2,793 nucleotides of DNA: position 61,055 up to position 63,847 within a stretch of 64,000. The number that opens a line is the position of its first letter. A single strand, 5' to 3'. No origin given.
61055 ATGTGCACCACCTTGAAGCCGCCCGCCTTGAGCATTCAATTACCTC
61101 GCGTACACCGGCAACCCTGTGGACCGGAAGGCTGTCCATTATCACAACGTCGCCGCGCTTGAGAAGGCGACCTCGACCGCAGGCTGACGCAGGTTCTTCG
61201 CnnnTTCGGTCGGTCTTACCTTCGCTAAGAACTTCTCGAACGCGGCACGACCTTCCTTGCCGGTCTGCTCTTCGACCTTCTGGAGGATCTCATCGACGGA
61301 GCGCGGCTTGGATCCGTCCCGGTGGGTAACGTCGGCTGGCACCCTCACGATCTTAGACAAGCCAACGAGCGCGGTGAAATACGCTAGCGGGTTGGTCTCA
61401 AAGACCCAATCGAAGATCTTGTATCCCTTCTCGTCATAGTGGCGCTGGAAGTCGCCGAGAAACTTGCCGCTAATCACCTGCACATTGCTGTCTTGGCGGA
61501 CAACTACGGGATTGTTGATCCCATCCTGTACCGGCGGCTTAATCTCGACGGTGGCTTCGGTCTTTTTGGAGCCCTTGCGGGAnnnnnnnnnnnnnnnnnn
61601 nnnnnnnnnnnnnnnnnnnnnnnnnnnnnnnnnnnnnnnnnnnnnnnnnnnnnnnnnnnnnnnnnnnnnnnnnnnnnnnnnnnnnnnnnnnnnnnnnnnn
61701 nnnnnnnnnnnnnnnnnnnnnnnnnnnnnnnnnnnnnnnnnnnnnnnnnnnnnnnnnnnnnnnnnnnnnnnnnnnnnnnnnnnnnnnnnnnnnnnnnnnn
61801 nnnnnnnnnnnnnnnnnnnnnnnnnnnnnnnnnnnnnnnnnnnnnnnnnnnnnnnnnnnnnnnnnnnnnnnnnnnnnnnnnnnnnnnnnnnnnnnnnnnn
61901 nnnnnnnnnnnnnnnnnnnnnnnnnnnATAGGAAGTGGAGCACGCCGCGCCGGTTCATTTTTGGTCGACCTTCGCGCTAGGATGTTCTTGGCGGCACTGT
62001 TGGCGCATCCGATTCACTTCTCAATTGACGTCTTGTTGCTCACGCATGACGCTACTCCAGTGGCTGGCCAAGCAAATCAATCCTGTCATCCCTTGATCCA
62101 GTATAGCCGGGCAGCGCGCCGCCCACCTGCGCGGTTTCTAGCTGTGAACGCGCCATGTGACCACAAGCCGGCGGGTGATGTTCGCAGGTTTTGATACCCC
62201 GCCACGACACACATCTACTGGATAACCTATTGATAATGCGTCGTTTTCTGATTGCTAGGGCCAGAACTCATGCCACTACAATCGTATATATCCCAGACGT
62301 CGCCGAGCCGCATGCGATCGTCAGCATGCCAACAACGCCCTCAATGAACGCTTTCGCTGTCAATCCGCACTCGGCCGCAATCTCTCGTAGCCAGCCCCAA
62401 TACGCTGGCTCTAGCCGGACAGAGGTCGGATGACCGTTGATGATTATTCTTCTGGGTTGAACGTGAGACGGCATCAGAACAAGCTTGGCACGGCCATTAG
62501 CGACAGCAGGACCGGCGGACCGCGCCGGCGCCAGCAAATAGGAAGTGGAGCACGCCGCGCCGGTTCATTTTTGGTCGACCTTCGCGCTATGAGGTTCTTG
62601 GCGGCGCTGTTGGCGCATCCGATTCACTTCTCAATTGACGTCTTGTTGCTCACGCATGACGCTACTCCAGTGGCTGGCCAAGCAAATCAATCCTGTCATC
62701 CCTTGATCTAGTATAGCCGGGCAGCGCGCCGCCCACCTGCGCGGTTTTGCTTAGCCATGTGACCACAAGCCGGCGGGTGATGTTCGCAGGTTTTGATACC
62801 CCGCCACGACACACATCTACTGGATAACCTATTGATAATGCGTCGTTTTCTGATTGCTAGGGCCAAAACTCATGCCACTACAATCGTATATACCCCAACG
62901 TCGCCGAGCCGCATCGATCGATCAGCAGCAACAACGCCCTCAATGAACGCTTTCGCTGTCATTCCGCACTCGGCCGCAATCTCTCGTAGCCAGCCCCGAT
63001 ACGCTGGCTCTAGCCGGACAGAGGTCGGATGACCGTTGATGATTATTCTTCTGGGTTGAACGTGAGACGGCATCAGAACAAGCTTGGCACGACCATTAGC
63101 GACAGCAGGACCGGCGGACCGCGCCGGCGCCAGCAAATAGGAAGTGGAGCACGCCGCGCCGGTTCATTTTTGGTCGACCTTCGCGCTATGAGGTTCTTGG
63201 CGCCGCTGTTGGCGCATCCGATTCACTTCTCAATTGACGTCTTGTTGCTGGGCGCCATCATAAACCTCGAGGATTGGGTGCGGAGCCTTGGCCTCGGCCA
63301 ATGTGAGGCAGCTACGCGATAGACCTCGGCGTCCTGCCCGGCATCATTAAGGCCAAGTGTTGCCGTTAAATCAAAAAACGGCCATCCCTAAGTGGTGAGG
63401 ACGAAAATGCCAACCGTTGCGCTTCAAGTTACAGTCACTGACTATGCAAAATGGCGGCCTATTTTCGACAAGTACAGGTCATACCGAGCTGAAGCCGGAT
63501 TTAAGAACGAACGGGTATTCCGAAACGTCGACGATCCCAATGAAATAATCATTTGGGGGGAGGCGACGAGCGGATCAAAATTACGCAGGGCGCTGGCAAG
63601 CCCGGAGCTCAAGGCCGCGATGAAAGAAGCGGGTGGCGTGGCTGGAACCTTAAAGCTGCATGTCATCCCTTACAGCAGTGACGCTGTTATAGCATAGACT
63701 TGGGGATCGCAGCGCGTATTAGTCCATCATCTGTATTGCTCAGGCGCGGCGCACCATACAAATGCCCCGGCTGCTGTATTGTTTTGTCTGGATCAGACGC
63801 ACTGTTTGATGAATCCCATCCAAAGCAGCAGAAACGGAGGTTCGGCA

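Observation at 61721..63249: Diverged tandem array reiterating the promoter region and RHH core of an RHH_4 gene (three gene starts in 1.5 kb)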

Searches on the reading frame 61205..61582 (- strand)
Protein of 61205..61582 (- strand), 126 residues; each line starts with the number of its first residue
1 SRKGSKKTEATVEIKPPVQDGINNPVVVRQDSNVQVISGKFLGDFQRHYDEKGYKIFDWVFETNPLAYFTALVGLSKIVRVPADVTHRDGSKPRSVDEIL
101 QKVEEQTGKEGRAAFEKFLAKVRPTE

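Call 31: search_protein_representatives(protein=window:61205-61582:-)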
Query: 126 residues. Proteins with E-value up to 0.001 (for the whole library): 137; up to 1e-10: 53; up to 1e-30: 14. The best 137 are listed.
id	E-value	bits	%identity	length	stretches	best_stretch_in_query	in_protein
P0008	1.4e-60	218.6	90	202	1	6-126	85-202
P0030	7.1e-60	216.3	88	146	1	9-126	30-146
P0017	4.4e-42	158.9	86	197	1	1-96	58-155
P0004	5.3e-42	158.7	93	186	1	1-81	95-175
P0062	1.2e-41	157.5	96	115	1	2-77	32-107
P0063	2.2e-40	153.4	93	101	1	20-95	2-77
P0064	4.6e-39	149.2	93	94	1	42-118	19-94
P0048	6.5e-39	148.7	62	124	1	5-126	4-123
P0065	7.7e-38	145.2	92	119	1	34-107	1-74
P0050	2.4e-33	130.7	82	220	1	1-79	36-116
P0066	5.1e-33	129.6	95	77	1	34-95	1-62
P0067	1.7e-32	128.0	95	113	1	33-94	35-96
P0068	2.1e-32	127.6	60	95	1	32-125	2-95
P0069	5.9e-32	126.2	91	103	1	34-97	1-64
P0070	4.5e-30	120.1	62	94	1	34-122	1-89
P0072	1.5e-26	108.8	48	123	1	6-121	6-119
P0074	1.1e-23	99.5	48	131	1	20-124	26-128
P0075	1.4e-23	99.2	45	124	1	11-123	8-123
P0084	1.9e-17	79.4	43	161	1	23-124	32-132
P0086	6.0e-17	77.8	41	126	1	23-125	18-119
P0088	2.5e-16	75.8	36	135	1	21-122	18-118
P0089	3.8e-16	75.2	45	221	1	23-125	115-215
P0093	2.4e-13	66.1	38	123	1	3-121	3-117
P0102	5.2e-11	58.6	31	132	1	12-123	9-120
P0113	1.7e-09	53.7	33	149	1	21-124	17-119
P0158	6.1e-05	39.0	36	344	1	37-124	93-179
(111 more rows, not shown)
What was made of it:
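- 61202..61864 (-): The only intact gene of the array: 220 aa, an RHH_4 domain (residues ~7-68) fused to an uncharacterised ~125-aa helical domain, X. Stop codon at 61202-61204. The X family has 137 representatives with E<1e-3 (call 31).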

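Call 32: search_protein_families(library=pfam, proteins=[P0072, P0074, P0075, P0084, P0086, P0088, P0089, P0093, P0102, P0158], max_evalue=0.1)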
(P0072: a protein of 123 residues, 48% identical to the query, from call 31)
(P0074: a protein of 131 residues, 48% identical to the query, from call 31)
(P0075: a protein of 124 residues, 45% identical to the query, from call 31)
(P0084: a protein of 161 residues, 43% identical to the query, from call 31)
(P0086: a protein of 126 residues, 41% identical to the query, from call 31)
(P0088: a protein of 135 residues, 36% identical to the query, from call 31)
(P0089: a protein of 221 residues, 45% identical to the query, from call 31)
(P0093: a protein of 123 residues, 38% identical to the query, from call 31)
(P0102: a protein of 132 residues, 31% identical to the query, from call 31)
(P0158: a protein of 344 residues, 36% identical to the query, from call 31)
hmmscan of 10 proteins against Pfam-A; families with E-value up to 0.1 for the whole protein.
P0072 (123 aa): 0 families

P0074 (131 aa): 0 families

P0075 (124 aa): 0 families

P0084 (161 aa): 1 family
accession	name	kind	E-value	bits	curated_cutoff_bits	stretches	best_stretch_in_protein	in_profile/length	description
PF12363.14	Phage_TAC_12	-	0.028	15.3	26.2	0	72-135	41-102/111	Phage tail assembly chaperone protein, TAC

P0086 (126 aa): 2 families
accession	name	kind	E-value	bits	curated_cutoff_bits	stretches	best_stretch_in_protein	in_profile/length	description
PF12363.14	Phage_TAC_12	-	0.057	14.3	26.2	0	58-118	41-99/111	Phage tail assembly chaperone protein, TAC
PF10175.14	MPP6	-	0.063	14.1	29.4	1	82-122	47-87/133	M-phase phosphoprotein 6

P0088 (135 aa): 0 families

P0089 (221 aa): 1 family
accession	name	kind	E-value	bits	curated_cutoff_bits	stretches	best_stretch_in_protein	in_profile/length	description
PF13467.12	RHH_4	-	2.6e-20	72.7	25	1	7-67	4-66/67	Ribbon-helix-helix domain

P0093 (123 aa): 2 families
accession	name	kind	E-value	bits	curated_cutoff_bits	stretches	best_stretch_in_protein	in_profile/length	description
PF22618.1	RskA_N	-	0.005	17.4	27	1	94-113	19-38/48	Anti-sigma-K factor RskA, N-terminal domain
PF05823.17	Gp-FAR-1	-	0.09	13.6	29.2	0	82-117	28-63/149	Nematode fatty acid retinoid binding protein (Gp-FAR-1)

P0102 (132 aa): 0 families

P0158 (344 aa): 0 families

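Call 36: find_encoding_contigs(protein=P0072, flank=6000, max_places=4)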
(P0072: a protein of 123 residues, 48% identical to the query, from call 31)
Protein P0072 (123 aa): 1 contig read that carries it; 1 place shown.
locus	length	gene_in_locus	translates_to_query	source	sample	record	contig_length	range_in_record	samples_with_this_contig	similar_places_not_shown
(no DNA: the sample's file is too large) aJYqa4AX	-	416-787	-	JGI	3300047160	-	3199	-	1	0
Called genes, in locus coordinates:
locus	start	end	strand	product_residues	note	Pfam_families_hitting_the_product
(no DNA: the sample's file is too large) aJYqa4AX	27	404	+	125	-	PF13467:RHH_4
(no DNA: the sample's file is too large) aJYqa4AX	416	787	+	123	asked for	-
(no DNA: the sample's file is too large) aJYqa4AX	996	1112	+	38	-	-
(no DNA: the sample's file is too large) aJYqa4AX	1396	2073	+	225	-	-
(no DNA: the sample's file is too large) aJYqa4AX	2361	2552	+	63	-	-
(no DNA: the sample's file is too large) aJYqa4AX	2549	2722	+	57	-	-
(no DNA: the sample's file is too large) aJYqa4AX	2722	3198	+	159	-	?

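Call 39: search_solved_structures(query=A2, max_evalue=10)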
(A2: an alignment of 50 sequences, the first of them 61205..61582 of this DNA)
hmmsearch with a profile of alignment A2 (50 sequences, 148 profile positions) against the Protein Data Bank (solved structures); distinct sequences matched with E-value up to 10: 11.
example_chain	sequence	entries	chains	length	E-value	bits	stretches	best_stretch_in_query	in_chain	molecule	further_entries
6nvy_A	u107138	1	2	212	0.21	14.3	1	90-139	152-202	Penicillin G acylase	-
4tt0_A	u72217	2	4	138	0.4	13.4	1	72-104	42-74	Deneddylase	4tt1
9evs_f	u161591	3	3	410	0.56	12.9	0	94-125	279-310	mS47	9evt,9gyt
3vr0_A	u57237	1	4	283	0.58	12.8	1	74-118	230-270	Putative uncharacterized protein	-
6m1u_A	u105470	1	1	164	0.59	12.8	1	90-126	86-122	RNA N6-adenosine-methyltransferase METTL16,RNA N6-adenosine-methyltransferase METTL16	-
2dc0_A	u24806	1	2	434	0.72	12.5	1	99-131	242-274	probable amidase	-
8u5a_A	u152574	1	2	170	0.76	12.5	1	50-119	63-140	Designed myoglobin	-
6c26_2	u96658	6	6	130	1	12.1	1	31-66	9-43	Dolichyl-diphosphooligosaccharide--protein glycosyltransferase subunit OST2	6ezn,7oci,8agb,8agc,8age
7vww_A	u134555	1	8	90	1.6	11.4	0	103-132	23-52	Monellin chain B,Monellin chain A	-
9pvl_A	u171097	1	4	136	2.5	10.8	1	100-125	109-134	JF657-bp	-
11mq_A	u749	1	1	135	2.5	10.8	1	100-125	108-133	NovoTag657-holo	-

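Call 40: search_protein_families(library=phrogs, proteins=[P0072, P0075, P0086, P0088, P0102, P0113], max_evalue=0.01)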
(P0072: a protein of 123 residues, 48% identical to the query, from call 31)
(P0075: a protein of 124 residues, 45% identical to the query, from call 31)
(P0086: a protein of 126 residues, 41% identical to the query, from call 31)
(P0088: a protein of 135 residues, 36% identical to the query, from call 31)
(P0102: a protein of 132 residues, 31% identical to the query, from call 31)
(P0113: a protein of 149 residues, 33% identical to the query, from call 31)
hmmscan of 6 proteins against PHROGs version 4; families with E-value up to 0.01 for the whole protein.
P0072 (123 aa): 0 families

P0075 (124 aa): 0 families

P0086 (126 aa): 0 families

P0088 (135 aa): 0 families

P0102 (132 aa): 0 families

P0113 (149 aa): 0 families

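Call 44: predict_structure(alignment_id=A2)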
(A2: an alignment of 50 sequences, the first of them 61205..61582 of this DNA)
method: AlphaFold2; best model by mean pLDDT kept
length: 126 residues; sequences in the alignment: 50
mean_pLDDT: 72.8   pTM: 0.37
mean pLDDT of the five models: 72.8, 72.2, 70.0, 69.4, 68.8
residues with pLDDT >= 90: 40; 70-90: 33; 50-70: 27; < 50: 26
segments of 3 or more residues with pLDDT < 50: 1-17, 29-35
pLDDT, mean of each block of 10 residues (from residue 1): 44 44 49 56 82 93 96 84 58 79 93 93 75
secondary structure, 60 per line:
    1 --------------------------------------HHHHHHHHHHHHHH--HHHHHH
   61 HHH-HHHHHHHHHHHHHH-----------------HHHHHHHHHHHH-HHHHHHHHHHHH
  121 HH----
elements in order: H39-52 H55-63 H65-78 H96-107 H109-122

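Call 48: fold_search(model_id=the predicted structure, library=pdb)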
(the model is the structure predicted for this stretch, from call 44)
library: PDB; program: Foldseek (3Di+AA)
matches with E <= 10: 3; with E <= 0.001: 0
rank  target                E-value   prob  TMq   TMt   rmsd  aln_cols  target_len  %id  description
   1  7aih_Ab               8.3e+00  0.01  0.14  0.08  30.9       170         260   10  The Large subunit of the Kinetoplastid mitochondrial ribosome (released 2021-04-28)
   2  3j3t_A                9.4e+00  0.02  0.16  0.05  13.8        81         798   16  Structural dynamics of the MecA-ClpC complex revealed by cryo-EM (released 2013-05-15)
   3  8jw0_B                9.4e+00  0.01  0.12  0.10  19.4        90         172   22  PSI-AcpPCI supercomplex from Amphidinium carterae (released 2024-02-28)

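Call 49: fold_search(model_id=the predicted structure, library=viral)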
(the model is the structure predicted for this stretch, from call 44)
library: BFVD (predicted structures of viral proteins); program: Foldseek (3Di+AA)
matches with E <= 10: 32; with E <= 0.001: 0
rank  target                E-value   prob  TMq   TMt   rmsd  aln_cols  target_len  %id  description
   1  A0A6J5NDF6            2.9e-01  0.44  0.31  0.31  16.1       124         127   18  DUF5681 domain-containing protein [uncultured Caudovirales phage]
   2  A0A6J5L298            4.9e-01  0.21  0.27  0.21  20.6       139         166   16  Uncharacterized protein [uncultured Caudovirales phage]
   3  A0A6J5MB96            7.1e-01  0.20  0.27  0.25  25.4       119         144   18  DUF5681 domain-containing protein [uncultured Caudovirales phage]
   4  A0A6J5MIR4            1.6e+00  0.13  0.26  0.25  21.2       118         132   14  Uncharacterized protein [uncultured Caudovirales phage]
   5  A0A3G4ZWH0            1.7e+00  0.07  0.21  0.22  21.0       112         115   14  Uncharacterized protein [Faunusvirus sp.]
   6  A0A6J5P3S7            3.2e+00  0.04  0.16  0.15  20.0       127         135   15  DUF5681 domain-containing protein [uncultured Caudovirales phage]
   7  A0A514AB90            3.4e+00  0.03  0.16  0.09  22.3       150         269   13  (no name in the UniProt tables at hand)
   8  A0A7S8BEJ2            3.6e+00  0.06  0.23  0.09  25.8       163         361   13  HNH endonuclease [Medusavirus stheno T3]
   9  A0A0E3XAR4            3.6e+00  0.04  0.18  0.10  23.0       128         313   12  ORF8 [Cyprinid herpesvirus 2]
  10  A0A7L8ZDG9            3.9e+00  0.04  0.17  0.19  20.1       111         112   16  Uncharacterized protein [Microbacterium phage GardenState]
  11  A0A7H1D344            4.1e+00  0.08  0.23  0.19  15.2        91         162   14  Uncharacterized protein [Frankliniella occidentalis associated densovirus 1]
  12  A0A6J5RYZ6            4.1e+00  0.07  0.27  0.27  17.8       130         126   13  Uncharacterized protein [uncultured Caudovirales phage]
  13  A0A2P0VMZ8            5.0e+00  0.03  0.18  0.14  24.7       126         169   19  Uncharacterized protein [Tetraselmis virus 1]
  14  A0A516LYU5            5.0e+00  0.02  0.16  0.04  20.8       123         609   15  (no name in the UniProt tables at hand)
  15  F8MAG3                5.3e+00  0.02  0.19  0.09  26.1       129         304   15  RNA-directed RNA polymerase 2a (Fragment) [Ilarvirus ApMV]
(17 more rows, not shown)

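Call 51: search_protein_families(library=pfam, alignment_id=A2, max_evalue=1)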
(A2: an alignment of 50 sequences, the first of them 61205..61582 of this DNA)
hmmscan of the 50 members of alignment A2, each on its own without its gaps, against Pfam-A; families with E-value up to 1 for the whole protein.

A. member 1, window:61205-61582:- (126 aa): 2 families
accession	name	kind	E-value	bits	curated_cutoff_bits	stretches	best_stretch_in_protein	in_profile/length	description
PF23728.1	Tubby_C_like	-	0.12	12.8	24.4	1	29-63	10-45/172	Tubby C-terminal like domain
PF24262.1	DUF7463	-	0.17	12.5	27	1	69-113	52-96/110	Family of unknown function (DUF7463)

B. families by the number of members that match (of 50 scanned): 27 families (the first 25 are shown)
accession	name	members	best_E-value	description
PF12363.14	Phage_TAC_12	3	0.028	Phage tail assembly chaperone protein, TAC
PF25825.1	SAPC2_N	2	0.015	SAPC2 EF-hand like N-terminal domain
PF22427.2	SMMA_C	2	0.1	Maltogenic amylase, C-terminal domain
PF13467.12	RHH_4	1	2.6e-20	Ribbon-helix-helix domain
PF06183.18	DinI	1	0.002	DinI-like family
PF22618.1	RskA_N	1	0.005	Anti-sigma-K factor RskA, N-terminal domain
PF08278.16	DnaG_DnaB_bind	1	0.026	DNA primase DnaG DnaB-binding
PF21982.2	RecX_HTH1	1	0.034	RecX, first three-helix domain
PF15704.10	Mt_ATP_synt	1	0.036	Mitochondrial ATP synthase subunit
PF02186.21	TFIIE_beta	1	0.047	TFIIE beta subunit core domain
PF10175.14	MPP6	1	0.063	M-phase phosphoprotein 6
PF21417.3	TH_ACT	1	0.078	Tyrosine 3-monooxygenase-like, ACT domain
PF05823.17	Gp-FAR-1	1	0.09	Nematode fatty acid retinoid binding protein (Gp-FAR-1)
PF07586.16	HXXSHH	1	0.097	Protein of unknown function (DUF1552)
PF03364.25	Polyketide_cyc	1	0.11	Polyketide cyclase / dehydrase and lipid transport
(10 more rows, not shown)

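Call 65: search_dna_similar(query=window:61205-61582:-, collection=phages, mode=protein, max_evalue=0.01, max_rows=15)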
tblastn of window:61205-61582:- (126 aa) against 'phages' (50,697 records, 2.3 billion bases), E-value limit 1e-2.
No match.

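Call 66: search_dna_similar(query=window:61205-61582:-, collection=plasmids, mode=protein, max_evalue=0.01, max_rows=25)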
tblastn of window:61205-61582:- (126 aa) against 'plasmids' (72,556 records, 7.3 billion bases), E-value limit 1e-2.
No match.

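Call 67: search_dna_similar(query=P0113, collection=plasmids, mode=protein, max_evalue=0.001, max_rows=20)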
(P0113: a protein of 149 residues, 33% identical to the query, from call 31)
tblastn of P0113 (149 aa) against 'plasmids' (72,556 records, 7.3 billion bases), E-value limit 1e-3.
No match.

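Call 68: search_dna_similar(query=P0113, collection=phages, mode=protein, max_evalue=0.001, max_rows=20)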
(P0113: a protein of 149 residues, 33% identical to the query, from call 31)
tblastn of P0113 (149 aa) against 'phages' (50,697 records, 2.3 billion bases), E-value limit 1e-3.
No match.
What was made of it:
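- Tried and rejected: tblastn of the X domain and of a central X-family member against phages and plasmids gave no match (calls 65-68).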

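Call 69: find_encoding_contigs(protein=P0113, flank=8000, max_places=4)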
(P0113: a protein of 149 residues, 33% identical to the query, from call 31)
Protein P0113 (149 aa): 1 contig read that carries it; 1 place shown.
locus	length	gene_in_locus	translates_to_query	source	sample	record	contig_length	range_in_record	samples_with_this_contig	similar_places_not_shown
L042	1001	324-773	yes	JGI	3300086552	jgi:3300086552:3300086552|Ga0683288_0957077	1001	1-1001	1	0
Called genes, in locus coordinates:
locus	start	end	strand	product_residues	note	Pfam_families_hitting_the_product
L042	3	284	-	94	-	?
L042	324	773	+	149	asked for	-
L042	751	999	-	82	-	?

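Call 70: find_encoding_contigs(protein=P0088, flank=8000, max_places=4)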
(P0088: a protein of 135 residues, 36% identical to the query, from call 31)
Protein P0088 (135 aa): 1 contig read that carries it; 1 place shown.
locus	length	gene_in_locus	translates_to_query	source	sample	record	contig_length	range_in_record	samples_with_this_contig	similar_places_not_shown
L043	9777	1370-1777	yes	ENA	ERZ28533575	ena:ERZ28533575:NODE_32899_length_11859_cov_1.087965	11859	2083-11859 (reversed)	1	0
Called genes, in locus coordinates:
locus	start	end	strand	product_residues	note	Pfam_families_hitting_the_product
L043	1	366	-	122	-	?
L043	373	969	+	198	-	-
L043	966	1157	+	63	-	-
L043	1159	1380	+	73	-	-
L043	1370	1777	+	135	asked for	-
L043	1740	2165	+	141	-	PF03692:CxxCxxCC (weak)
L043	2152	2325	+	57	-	-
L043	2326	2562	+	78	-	-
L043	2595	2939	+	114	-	-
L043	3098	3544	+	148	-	PF19698:DUF6197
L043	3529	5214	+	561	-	-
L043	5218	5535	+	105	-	-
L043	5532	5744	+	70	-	-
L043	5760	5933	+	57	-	-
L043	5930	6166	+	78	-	-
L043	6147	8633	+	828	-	PF23899:SU10_portal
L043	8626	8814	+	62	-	-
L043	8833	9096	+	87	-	-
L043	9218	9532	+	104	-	-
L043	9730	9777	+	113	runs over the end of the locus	-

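Call 71: search_protein_families(library=pfam, proteins=[L043:1159-1380:+, L043:3529-5214:+, L043:966-1157:+, L043:373-969:+, L042:3-284:-], max_evalue=0.1)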
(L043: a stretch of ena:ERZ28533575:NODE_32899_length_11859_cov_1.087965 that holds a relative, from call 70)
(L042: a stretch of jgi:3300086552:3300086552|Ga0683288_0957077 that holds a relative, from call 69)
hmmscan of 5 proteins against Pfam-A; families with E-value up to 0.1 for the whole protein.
L043:1159-1380:+ (73 aa): 0 families

L043:3529-5214:+ (561 aa): 0 families

L043:966-1157:+ (63 aa): 0 families

L043:373-969:+ (198 aa): 0 families

L042:3-284:- (94 aa): 2 families
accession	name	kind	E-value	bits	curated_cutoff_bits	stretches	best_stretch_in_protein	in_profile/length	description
PF13467.12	RHH_4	-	4.5e-14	52.7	25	1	10-79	4-66/67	Ribbon-helix-helix domain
PF06184.17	Potex_coat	-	0.1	12.7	25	0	41-93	84-136/153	Potexvirus coat protein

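Call 83: find_related_loci(query=P0088, collection=viral_contigs, flank=8000)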
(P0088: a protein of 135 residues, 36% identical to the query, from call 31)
Query P0088 (135 aa) in viral_contigs; peptide patterns used: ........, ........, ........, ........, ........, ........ (x = any residue, [..] = any of these).
28 stretches matched a pattern, but none encodes a relative of the query by tblastn (E <= 1e-3).

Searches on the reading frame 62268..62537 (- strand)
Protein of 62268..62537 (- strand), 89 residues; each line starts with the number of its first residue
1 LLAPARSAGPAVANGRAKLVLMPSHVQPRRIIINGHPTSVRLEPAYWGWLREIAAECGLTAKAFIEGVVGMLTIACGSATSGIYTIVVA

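Call 6: search_protein_families(library=pfam, proteins=[window:62268-62537:-], max_evalue=0.1)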
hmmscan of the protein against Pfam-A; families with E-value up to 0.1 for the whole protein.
window:62268-62537:- (89 aa): 1 family
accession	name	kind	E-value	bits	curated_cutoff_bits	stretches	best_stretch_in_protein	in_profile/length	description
PF13467.12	RHH_4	-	8.1e-12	45.5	25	1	28-68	3-43/67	Ribbon-helix-helix domain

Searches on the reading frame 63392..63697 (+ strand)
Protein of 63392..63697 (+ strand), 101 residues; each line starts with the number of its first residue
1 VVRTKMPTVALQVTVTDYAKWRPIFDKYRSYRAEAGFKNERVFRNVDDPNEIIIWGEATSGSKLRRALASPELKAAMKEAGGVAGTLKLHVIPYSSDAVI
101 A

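Call 6: search_protein_families(library=pfam, proteins=[window:63392-63697:+], max_evalue=0.1)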
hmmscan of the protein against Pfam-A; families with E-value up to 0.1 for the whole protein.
window:63392-63697:+ (101 aa): 1 family
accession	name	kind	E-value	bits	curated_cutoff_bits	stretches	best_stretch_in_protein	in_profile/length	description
PF03992.22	ABM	-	0.0024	18.5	23.1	1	20-78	17-77/78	Antibiotic biosynthesis monooxygenase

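Call 8: search_protein_families(library=ncbifam, proteins=[window:63392-63697:+], max_evalue=0.01)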
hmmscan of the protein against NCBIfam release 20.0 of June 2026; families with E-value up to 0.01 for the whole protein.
window:63392-63697:+ (101 aa): 0 families

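Call 72: find_encoding_contigs(protein=window:63407-63697:+, flank=6000, max_places=8)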
Protein window:63407-63697:+ (96 aa): 23 contigs read that carry it; 8 places shown.
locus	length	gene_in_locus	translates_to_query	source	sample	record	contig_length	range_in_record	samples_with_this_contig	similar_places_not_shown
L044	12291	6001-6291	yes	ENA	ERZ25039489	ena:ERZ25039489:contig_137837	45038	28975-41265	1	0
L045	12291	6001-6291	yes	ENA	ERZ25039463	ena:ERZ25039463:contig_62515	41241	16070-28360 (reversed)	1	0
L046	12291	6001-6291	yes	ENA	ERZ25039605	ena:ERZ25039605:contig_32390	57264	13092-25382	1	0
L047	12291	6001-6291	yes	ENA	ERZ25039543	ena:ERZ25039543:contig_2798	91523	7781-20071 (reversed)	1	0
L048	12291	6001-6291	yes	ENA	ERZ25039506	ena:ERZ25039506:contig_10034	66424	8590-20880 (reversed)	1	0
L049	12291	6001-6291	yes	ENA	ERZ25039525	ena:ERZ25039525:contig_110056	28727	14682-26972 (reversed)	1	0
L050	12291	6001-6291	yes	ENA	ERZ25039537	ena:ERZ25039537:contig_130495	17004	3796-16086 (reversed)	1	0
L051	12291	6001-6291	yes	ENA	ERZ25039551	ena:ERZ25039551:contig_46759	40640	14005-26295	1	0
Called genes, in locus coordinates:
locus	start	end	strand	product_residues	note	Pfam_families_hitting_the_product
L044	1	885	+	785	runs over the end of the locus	PF13191:AAA_16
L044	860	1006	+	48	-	-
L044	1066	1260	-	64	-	-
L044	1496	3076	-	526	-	PF13441:Gly-zipper_YMGG (weak), PF12779:WXXGXW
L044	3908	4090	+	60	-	-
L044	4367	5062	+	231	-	PF01548:DEDD_Tnp_IS110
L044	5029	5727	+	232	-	PF02371:Transposase_20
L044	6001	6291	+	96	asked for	-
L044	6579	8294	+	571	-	PF00672:HAMP, PF00211:Guanylate_cyc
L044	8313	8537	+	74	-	-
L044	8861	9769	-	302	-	PF01548:DEDD_Tnp_IS110, PF02371:Transposase_20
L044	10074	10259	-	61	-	-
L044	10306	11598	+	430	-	PF07969:Amidohydro_3 (faint), PF01979:Amidohydro_1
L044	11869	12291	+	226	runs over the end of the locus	PF04392:ABC_sub_bind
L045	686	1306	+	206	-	-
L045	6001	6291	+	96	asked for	-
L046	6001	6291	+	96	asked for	-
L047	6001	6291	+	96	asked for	-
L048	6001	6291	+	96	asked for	-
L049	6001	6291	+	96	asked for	-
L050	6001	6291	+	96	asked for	-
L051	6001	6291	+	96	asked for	-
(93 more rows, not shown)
